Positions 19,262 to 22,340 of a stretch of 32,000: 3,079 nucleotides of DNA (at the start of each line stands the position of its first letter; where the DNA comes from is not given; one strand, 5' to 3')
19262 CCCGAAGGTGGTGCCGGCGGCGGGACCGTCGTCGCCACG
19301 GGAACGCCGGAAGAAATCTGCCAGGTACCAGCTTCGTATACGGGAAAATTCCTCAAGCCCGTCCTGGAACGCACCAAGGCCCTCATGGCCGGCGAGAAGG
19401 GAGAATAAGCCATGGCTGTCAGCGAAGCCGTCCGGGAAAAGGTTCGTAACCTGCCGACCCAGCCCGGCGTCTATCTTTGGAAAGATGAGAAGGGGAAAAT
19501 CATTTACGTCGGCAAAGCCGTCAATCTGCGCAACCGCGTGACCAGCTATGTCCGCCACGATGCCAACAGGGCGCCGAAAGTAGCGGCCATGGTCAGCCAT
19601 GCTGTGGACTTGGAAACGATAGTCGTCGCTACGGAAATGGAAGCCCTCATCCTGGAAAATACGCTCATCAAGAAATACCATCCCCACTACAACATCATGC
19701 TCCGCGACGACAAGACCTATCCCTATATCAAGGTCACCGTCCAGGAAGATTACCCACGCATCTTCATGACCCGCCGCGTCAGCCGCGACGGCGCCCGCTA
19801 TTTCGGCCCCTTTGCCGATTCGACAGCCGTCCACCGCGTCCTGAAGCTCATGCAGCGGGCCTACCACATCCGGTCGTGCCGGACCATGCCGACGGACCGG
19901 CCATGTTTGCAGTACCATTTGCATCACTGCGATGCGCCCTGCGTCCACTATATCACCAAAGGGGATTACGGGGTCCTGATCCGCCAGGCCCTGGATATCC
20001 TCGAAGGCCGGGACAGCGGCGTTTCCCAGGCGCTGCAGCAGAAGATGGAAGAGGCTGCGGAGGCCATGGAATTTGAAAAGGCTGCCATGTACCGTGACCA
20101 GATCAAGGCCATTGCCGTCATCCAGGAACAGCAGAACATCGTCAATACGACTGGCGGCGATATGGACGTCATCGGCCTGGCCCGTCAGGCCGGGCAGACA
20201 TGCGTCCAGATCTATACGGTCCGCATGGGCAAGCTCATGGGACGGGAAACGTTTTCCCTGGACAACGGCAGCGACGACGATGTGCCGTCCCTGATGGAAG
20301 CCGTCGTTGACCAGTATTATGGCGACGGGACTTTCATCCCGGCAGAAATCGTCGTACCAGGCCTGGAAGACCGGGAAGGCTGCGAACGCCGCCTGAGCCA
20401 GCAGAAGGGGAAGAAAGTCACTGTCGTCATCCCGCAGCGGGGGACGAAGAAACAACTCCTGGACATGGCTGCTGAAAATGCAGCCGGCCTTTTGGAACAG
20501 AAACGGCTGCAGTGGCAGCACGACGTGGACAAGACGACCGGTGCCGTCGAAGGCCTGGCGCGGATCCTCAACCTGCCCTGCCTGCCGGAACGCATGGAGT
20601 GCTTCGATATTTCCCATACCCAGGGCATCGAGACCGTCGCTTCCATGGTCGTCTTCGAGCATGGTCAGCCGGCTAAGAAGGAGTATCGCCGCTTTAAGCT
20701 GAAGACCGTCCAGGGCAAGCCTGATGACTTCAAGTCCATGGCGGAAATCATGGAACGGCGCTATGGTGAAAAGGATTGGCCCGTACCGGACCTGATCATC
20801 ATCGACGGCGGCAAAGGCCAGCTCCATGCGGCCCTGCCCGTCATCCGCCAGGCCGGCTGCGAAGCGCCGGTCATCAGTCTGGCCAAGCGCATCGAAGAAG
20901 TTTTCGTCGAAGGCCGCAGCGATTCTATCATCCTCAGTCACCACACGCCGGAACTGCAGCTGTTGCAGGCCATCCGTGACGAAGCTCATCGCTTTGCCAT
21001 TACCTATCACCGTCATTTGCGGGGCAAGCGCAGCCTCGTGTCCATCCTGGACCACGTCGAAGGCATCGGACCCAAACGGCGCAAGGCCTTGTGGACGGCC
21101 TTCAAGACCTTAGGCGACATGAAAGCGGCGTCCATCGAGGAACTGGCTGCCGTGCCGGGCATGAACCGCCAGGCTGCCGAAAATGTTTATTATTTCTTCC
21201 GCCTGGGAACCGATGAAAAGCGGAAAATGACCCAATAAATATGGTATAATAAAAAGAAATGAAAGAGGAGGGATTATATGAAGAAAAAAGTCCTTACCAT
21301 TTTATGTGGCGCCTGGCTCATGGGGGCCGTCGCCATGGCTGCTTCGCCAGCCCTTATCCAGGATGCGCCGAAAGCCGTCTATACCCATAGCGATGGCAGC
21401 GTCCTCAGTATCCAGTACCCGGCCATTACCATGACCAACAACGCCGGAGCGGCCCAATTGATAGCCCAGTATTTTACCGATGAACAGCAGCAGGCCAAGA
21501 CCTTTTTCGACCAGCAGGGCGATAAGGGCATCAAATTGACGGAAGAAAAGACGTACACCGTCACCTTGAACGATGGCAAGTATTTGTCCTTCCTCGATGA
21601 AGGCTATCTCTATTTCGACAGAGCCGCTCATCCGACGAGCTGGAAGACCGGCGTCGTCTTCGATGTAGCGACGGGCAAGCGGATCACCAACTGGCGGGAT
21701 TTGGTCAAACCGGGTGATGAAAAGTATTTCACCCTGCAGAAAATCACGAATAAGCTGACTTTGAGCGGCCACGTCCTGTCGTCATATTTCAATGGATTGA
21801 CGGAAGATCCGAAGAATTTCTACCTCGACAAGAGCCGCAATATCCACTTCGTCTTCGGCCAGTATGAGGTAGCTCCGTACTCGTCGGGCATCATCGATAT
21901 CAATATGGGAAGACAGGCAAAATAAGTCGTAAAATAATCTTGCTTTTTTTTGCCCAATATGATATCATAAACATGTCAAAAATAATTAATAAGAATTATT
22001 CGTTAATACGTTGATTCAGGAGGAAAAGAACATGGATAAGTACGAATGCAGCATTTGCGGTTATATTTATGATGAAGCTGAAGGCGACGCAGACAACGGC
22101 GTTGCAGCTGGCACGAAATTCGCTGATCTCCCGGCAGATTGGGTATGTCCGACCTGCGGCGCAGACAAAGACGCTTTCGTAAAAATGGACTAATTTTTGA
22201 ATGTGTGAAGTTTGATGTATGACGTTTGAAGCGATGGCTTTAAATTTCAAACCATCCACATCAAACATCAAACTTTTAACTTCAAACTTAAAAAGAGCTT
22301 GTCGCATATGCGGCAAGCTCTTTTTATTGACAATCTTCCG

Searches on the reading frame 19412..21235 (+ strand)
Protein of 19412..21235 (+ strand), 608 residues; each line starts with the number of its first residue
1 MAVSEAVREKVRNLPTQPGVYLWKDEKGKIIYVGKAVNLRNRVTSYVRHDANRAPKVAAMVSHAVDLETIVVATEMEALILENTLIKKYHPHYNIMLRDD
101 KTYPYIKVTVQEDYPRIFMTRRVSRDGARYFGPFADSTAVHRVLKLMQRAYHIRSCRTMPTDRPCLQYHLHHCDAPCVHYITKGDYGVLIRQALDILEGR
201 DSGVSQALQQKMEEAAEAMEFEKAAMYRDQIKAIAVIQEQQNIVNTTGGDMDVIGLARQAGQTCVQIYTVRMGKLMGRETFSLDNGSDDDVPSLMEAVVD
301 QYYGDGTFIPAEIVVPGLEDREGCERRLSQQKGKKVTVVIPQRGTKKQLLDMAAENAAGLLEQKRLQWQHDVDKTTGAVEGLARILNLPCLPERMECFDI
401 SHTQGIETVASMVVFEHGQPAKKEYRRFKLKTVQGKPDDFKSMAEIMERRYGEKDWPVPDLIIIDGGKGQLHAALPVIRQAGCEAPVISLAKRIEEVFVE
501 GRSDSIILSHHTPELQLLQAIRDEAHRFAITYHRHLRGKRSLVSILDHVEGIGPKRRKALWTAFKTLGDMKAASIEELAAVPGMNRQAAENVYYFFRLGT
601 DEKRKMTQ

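Call 47: find_homologous_proteins(query=window:19412-21235:+, max_evalue=1e-100)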
Query window:19412-21235:+ (608 aa): 7643 proteins with E <= 1e-100 among 8000 candidates; the best 120 are listed.
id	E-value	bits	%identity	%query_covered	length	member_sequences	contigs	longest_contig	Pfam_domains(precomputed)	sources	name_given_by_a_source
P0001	0.0e+0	1374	99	100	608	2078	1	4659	PF27096.1,PF14520.13,PF02151.26,PF01541.31,PF22920.3,PF08459.18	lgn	-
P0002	0.0e+0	1334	96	100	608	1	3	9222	PF27096.1,PF14520.13,PF02151.26,PF01541.31,PF22920.3,PF08459.18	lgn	-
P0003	0.0e+0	1334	96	100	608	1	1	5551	PF27096.1,PF14520.13,PF02151.26,PF01541.31,PF22920.3,PF08459.18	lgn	-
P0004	0.0e+0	1243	88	100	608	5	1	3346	PF12826.14,PF27096.1,PF14520.13,PF02151.26,PF01541.31,PF22920.3,PF08459.18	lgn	-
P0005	0.0e+0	1241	88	100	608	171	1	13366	PF12826.14,PF27096.1,PF14520.13,PF02151.26,PF01541.31,PF22920.3,PF08459.18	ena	-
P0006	0.0e+0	1230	89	99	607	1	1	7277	PF27096.1,PF14520.13,PF02151.26,PF01541.31,PF22920.3,PF08459.18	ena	-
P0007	0.0e+0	1227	90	100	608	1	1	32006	PF27096.1,PF14520.13,PF02151.26,PF01541.31,PF22920.3,PF08459.18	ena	-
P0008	0.0e+0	1224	89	99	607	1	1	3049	PF27096.1,PF14520.13,PF02151.26,PF01541.31,PF22920.3,PF08459.18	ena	-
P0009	0.0e+0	1194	85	100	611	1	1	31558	PF12826.14,PF27096.1,PF14520.13,PF02151.26,PF01541.31,PF22920.3,PF08459.18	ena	-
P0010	0.0e+0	1189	85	100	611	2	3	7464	PF12826.14,PF27096.1,PF14520.13,PF02151.26,PF01541.31,PF22920.3,PF08459.18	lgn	-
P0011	0.0e+0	1176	84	100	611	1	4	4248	PF12826.14,PF27096.1,PF14520.13,PF02151.26,PF01541.31,PF22920.3,PF08459.18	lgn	-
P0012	0.0e+0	1143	82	100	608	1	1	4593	PF12826.14,PF27096.1,PF14520.13,PF02151.26,PF01541.31,PF22920.3,PF08459.18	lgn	-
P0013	0.0e+0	1136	81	100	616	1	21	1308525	PF12826.14,PF27096.1,PF14520.13,PF02151.26,PF01541.31,PF22920.3,PF08459.18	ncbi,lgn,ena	-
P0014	0.0e+0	1135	81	100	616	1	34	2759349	PF12826.14,PF27096.1,PF14520.13,PF02151.26,PF01541.31,PF22920.3,PF08459.18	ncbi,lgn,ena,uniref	ncbi:excinuclease ABC subunit UvrC [Megasphaera stantonii]|uniref:excinuclease ABC subunit UvrC n=1 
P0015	0.0e+0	1135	81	100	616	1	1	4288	PF12826.14,PF27096.1,PF14520.13,PF02151.26,PF01541.31,PF22920.3,PF08459.18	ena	-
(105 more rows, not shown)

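Call 48: find_encoding_contigs(protein=P0014, flank=10000, max_places=1)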
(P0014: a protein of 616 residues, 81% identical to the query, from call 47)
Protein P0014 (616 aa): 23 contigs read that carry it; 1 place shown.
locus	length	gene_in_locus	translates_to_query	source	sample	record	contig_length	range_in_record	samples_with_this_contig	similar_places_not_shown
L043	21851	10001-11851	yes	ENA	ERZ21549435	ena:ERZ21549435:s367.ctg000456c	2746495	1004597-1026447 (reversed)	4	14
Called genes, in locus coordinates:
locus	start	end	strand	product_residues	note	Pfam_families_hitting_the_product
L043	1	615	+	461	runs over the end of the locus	PF22208:Cas_Csm6_CARF, PF22206:Cas_Csm6_6H (weak), PF09659:Cas_Csm6_HEPN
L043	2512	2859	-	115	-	-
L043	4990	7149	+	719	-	PF04851:ResIII, PF00270:DEAD (faint), PF17757:UvrB_inter, PF27431:UvrB_3rd, PF00271:Helicase_C, PF12344:UvrB, PF02151:UVR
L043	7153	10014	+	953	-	PF00005:ABC_tran (faint), PF02463:SMC_N (faint), PF03193:RsgA_GTPase (faint), PF13191:AAA_16 (faint), PF13476:AAA_23 (faint), PF13555:AAA_29 (faint), PF17760:UvrA_inter, PF17755:UvrA_DNA-bind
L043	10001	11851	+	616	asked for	PF01541:GIY-YIG, PF27096:UvrC_M, PF02151:UVR, PF22920:UvrC_RNaseH, PF08459:UvrC_RNaseH_dom, PF12826:HHH_2 (weak), PF14520:HHH_5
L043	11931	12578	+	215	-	PF11738:DUF3298 (weak)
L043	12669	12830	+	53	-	PF00301:Rubredoxin, PF21349:RUBY_RBDX (faint)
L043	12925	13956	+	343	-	PF01070:FMN_dh, PF03060:NMO (weak), PF01180:DHO_dh (faint), PF01070:FMN_dh, PF01645:Glu_synthase (weak)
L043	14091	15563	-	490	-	-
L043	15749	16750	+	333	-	PF04393:DUF535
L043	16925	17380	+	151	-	PF05848:CtsR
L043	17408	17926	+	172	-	PF02151:UVR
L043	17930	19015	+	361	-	PF00217:ATP-gua_Ptrans, PF27454:McsB_C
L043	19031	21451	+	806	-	PF02861:Clp_N, PF02861:Clp_N, PF00004:AAA, PF17871:AAA_lid_9, PF07724:AAA_2, PF00004:AAA, PF07728:AAA_5, PF10431:ClpB_D2-small, +12 more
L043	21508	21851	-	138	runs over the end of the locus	-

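Call 49: find_encoding_contigs(protein=P0009, flank=10000, max_places=1)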
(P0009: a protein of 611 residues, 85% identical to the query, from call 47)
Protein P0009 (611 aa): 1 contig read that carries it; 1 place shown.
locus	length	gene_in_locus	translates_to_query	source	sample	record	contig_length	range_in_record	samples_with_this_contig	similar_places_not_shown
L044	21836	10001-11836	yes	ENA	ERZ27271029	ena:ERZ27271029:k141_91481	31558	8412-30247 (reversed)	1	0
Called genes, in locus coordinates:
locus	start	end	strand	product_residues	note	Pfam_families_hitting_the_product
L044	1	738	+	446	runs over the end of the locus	PF00890:FAD_binding_2, PF01266:DAO (weak), PF03486:HI0933_like (weak), PF07992:Pyr_redox_2 (faint)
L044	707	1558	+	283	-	PF02749:QRPTase_N, PF01729:QRPTase_C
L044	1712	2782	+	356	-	PF00730:HhH-GPD, PF00633:HHH (weak), PF14815:NUDIX_4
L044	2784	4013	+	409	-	PF00149:Metallophos (weak)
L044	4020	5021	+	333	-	PF04245:NA37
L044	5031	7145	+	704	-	PF04851:ResIII, PF00270:DEAD (faint), PF17757:UvrB_inter, PF27431:UvrB_3rd, PF00271:Helicase_C, PF12344:UvrB, PF02151:UVR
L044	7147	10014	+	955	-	PF00005:ABC_tran (faint), PF02463:SMC_N (faint), PF03193:RsgA_GTPase (faint), PF13191:AAA_16 (faint), PF13304:AAA_21 (faint), PF13476:AAA_23 (faint), PF17760:UvrA_inter, PF17755:UvrA_DNA-bind, +1 more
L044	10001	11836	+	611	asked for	PF01541:GIY-YIG (weak), PF27096:UvrC_M, PF02151:UVR, PF22920:UvrC_RNaseH, PF08459:UvrC_RNaseH_dom, PF12826:HHH_2 (weak), PF14520:HHH_5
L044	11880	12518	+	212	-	-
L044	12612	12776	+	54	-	PF00301:Rubredoxin, PF21349:RUBY_RBDX (faint)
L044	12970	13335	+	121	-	-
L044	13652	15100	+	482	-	PF04055:Radical_SAM, PF13353:Fer4_12, PF13186:SPASM (weak)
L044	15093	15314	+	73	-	-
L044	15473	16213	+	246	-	PF02463:SMC_N, PF00005:ABC_tran, PF13304:AAA_21 (faint)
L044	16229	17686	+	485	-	PF19295:SufBD_N (weak), PF01458:SUFBD_core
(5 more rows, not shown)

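Call 64: find_encoding_contigs(protein=P0007, flank=10000, max_places=1)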
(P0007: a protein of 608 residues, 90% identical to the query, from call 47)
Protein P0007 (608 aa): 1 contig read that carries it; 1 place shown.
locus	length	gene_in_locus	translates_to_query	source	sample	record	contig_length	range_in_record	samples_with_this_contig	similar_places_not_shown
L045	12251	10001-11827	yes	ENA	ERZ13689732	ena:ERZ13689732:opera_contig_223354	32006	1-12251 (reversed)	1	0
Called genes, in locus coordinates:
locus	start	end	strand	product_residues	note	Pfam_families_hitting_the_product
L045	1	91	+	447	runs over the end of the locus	PF00890:FAD_binding_2, PF01266:DAO (faint), PF03486:HI0933_like (faint), PF07992:Pyr_redox_2 (faint)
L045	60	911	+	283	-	PF02749:QRPTase_N, PF01729:QRPTase_C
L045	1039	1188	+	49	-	-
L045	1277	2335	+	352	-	PF00730:HhH-GPD, PF14815:NUDIX_4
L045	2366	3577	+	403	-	-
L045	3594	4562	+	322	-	PF04245:NA37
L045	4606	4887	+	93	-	-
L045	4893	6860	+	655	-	PF04851:ResIII, PF00270:DEAD (faint), PF13604:AAA_30 (faint), PF17757:UvrB_inter, PF27431:UvrB_3rd, PF00271:Helicase_C, PF12344:UvrB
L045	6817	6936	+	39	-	PF02151:UVR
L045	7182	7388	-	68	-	-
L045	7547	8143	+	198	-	PF17760:UvrA_inter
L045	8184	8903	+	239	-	PF17755:UvrA_DNA-bind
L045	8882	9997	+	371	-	PF02463:SMC_N (faint), PF13304:AAA_21 (faint), PF00005:ABC_tran (weak)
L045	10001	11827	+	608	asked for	PF01541:GIY-YIG, PF27096:UvrC_M, PF02151:UVR (weak), PF22920:UvrC_RNaseH, PF08459:UvrC_RNaseH_dom, PF14520:HHH_5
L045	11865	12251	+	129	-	?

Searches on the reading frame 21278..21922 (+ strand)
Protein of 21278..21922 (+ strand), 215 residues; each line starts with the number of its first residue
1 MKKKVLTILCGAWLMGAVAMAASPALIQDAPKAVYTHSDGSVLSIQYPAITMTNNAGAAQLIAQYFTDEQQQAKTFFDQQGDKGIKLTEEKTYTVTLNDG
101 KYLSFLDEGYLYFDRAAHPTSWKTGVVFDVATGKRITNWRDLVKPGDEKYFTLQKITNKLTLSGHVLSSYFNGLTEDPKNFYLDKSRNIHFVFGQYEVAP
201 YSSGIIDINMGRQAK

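Call 67: search_protein_families(library=pfam, proteins=[window:21278-21922:+], max_evalue=0.1)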
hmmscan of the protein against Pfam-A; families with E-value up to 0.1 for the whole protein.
window:21278-21922:+ (215 aa): 3 families
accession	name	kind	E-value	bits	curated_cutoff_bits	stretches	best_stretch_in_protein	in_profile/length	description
PF11738.13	DUF3298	-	9.9e-09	36.5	24.1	1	166-209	41-80/84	Protein of unknown function (DUF3298)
PF13739.11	PdaC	-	0.0081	17.7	29.1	1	43-112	10-87/95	Deacetylase PdaC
PF07076.17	DUF1344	-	0.075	13.3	23.1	0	89-137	12-56/60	Protein of unknown function (DUF1344)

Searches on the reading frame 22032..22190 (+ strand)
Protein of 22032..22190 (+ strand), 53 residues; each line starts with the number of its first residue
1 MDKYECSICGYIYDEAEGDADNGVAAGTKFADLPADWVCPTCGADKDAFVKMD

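Call 20: find_encoding_contigs(protein=window:22032-22190:+, flank=10000, max_places=10)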
Protein window:22032-22190:+ (53 aa): 24 contigs read that carry it; 10 places shown.
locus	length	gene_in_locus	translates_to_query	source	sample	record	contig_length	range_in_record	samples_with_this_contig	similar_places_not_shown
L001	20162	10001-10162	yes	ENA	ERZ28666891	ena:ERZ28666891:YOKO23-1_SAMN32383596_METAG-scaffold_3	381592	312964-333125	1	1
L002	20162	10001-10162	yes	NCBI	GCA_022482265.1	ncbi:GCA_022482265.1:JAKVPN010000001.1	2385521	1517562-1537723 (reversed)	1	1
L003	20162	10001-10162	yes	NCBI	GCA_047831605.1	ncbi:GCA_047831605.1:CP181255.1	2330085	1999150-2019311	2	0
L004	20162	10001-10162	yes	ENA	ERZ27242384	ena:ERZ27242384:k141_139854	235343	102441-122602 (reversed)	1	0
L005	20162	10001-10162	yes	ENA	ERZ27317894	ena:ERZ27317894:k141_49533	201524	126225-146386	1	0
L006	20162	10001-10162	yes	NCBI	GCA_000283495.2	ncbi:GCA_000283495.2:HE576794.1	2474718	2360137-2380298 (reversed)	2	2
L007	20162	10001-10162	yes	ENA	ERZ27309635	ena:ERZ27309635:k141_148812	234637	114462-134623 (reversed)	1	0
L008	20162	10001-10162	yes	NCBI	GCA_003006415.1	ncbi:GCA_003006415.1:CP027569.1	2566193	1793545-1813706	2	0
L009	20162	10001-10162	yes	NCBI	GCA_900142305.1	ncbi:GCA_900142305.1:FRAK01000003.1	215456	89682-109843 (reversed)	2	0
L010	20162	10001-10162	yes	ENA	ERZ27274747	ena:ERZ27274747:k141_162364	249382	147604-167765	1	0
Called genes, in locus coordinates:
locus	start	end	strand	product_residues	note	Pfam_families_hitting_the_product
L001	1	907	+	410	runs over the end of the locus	PF00149:Metallophos (faint)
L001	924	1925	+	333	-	PF04245:NA37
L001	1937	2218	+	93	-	-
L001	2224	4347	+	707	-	PF04851:ResIII, PF00270:DEAD (faint), PF13604:AAA_30 (faint), PF17757:UvrB_inter, PF27431:UvrB_3rd, PF00271:Helicase_C, PF12344:UvrB, PF02151:UVR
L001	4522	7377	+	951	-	PF00005:ABC_tran (faint), PF02463:SMC_N (faint), PF03193:RsgA_GTPase (faint), PF13191:AAA_16 (faint), PF13304:AAA_21 (faint), PF13476:AAA_23 (faint), PF17760:UvrA_inter, PF17755:UvrA_DNA-bind, +1 more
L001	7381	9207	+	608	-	PF01541:GIY-YIG, PF27096:UvrC_M, PF02151:UVR (weak), PF22920:UvrC_RNaseH, PF08459:UvrC_RNaseH_dom, PF14520:HHH_5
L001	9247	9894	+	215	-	PF11738:DUF3298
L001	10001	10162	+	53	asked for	PF00301:Rubredoxin, PF21349:RUBY_RBDX (faint)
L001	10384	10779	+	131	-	-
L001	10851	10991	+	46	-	PF13165:SCIFF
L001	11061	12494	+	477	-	PF04055:Radical_SAM, PF13353:Fer4_12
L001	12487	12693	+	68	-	-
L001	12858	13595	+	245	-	PF02463:SMC_N, PF00005:ABC_tran, PF13304:AAA_21 (faint)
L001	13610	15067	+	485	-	PF19295:SufBD_N (weak), PF01458:SUFBD_core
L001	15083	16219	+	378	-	PF01458:SUFBD_core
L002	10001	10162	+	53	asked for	PF00301:Rubredoxin, PF21349:RUBY_RBDX (faint)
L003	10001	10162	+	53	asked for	PF00301:Rubredoxin, PF21349:RUBY_RBDX (faint)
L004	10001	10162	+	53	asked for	PF00301:Rubredoxin, PF21349:RUBY_RBDX (faint)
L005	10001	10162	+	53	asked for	PF00301:Rubredoxin, PF21349:RUBY_RBDX (faint)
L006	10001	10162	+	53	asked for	PF00301:Rubredoxin, PF21349:RUBY_RBDX (faint)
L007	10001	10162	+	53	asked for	PF00301:Rubredoxin, PF21349:RUBY_RBDX (faint)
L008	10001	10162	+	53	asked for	PF00301:Rubredoxin, PF21349:RUBY_RBDX (faint)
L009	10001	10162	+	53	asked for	PF00301:Rubredoxin, PF21349:RUBY_RBDX (faint)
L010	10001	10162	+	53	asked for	PF00301:Rubredoxin, PF21349:RUBY_RBDX (faint)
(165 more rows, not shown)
